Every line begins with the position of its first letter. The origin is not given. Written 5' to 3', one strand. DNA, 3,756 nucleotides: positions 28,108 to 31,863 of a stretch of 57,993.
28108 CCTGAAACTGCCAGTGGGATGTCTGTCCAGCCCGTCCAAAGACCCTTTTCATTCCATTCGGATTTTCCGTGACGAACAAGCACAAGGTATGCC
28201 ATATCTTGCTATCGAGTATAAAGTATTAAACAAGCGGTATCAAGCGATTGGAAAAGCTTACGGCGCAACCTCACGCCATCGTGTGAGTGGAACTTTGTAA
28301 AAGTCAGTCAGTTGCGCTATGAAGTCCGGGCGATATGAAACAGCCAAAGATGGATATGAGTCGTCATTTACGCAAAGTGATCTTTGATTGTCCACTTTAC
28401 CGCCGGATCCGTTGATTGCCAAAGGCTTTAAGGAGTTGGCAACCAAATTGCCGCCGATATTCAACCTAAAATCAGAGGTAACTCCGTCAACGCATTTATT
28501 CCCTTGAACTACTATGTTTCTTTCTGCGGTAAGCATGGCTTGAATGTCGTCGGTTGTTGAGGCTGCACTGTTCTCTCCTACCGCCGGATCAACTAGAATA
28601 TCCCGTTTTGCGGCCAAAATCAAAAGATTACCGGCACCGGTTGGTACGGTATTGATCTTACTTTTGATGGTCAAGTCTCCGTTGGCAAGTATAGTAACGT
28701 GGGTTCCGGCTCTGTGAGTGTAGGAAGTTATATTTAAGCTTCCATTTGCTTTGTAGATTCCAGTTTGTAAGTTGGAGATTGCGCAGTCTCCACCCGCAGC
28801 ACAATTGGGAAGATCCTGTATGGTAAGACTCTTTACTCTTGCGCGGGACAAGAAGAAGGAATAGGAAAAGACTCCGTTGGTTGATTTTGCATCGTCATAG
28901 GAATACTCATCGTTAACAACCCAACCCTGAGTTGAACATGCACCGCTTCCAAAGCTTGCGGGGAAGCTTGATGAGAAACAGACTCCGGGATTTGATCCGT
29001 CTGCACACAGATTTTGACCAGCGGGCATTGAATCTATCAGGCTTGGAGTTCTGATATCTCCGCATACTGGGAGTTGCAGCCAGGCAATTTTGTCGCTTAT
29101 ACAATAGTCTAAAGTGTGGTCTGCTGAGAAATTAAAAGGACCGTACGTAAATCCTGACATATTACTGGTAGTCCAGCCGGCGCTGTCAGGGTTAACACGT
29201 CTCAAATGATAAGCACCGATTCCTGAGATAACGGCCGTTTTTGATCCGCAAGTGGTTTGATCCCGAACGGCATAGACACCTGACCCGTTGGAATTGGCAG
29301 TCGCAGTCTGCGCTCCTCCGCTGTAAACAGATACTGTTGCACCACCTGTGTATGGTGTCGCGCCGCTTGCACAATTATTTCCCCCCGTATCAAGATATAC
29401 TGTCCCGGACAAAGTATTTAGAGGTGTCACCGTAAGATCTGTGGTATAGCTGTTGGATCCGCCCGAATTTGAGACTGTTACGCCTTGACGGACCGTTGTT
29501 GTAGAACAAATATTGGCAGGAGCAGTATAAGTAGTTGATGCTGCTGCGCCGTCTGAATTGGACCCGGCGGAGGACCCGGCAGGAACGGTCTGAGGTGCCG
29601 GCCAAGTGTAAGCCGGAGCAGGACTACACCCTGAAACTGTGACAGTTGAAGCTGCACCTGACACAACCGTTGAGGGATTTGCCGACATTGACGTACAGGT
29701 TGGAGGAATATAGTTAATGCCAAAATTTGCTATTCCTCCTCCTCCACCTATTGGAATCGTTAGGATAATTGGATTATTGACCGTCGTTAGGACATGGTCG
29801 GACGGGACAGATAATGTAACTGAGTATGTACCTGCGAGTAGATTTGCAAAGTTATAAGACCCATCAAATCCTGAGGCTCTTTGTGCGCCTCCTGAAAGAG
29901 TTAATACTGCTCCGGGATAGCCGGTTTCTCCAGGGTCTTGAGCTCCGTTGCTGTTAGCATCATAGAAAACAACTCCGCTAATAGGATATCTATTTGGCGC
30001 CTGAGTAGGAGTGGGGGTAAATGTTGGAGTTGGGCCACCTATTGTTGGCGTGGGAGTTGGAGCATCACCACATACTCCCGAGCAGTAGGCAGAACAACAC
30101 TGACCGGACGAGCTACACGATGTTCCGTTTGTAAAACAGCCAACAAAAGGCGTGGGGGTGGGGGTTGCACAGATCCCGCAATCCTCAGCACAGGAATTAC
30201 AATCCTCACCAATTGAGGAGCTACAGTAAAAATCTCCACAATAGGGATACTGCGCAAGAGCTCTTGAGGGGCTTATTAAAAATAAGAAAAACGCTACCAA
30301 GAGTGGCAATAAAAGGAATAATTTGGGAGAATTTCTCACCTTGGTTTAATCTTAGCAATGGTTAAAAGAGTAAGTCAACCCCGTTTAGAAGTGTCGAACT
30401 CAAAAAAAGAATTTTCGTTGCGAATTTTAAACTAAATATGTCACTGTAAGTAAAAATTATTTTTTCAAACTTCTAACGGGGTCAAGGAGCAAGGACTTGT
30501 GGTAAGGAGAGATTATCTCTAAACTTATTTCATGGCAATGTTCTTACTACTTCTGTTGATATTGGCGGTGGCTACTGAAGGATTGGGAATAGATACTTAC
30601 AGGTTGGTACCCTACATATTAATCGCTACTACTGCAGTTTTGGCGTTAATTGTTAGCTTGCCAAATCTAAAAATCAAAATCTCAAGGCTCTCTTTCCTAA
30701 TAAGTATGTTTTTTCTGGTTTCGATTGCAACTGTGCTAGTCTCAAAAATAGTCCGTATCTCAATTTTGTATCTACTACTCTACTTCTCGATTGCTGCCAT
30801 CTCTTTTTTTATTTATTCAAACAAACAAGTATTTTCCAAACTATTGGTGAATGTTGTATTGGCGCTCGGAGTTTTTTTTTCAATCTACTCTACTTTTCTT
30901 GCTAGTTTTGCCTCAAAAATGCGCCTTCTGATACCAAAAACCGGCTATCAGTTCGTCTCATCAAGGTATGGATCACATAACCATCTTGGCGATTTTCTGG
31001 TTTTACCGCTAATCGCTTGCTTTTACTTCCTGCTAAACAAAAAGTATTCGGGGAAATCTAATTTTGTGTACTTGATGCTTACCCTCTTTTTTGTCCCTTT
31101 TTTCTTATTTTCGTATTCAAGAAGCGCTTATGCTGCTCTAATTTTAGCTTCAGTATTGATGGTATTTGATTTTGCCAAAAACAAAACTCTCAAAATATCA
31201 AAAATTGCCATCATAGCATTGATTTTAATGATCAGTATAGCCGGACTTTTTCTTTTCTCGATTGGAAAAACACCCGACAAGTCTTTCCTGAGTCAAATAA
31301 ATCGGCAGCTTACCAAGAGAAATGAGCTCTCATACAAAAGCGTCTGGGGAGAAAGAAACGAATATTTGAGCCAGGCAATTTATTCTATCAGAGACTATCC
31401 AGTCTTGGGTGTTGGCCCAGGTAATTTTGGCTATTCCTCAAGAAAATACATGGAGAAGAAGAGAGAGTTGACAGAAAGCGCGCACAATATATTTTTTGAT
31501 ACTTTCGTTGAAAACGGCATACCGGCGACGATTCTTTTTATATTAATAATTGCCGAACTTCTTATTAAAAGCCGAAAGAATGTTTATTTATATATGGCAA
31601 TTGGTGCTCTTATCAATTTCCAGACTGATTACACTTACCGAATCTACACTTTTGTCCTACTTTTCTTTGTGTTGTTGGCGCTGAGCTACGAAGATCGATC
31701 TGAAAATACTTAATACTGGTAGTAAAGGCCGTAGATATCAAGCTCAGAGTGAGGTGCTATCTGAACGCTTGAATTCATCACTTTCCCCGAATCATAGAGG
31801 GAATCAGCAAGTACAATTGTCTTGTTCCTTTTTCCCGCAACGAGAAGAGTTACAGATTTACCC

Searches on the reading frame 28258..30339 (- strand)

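Call 43: search_protein_families(library=pfam, proteins=[window:28258-30339:-], max_evalue=0.001)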
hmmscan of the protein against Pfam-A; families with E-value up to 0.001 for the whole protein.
window:28258-30339:- (693 aa): 1 family
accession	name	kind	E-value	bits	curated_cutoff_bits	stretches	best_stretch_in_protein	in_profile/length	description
PF17210.9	SdrD_B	-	8.9e-11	42.4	29.7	1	122-188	5-76/112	SdrD B-like domain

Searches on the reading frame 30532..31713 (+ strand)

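Call 43: search_protein_families(library=pfam, proteins=[window:30532-31713:+], max_evalue=0.001)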
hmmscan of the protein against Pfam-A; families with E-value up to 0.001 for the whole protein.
window:30532-31713:+ (393 aa): 1 family
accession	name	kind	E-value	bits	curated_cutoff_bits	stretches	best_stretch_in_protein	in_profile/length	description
PF04932.20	Wzy_C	-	1e-17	64.7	31.7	1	184-337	3-149/149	O-Antigen ligase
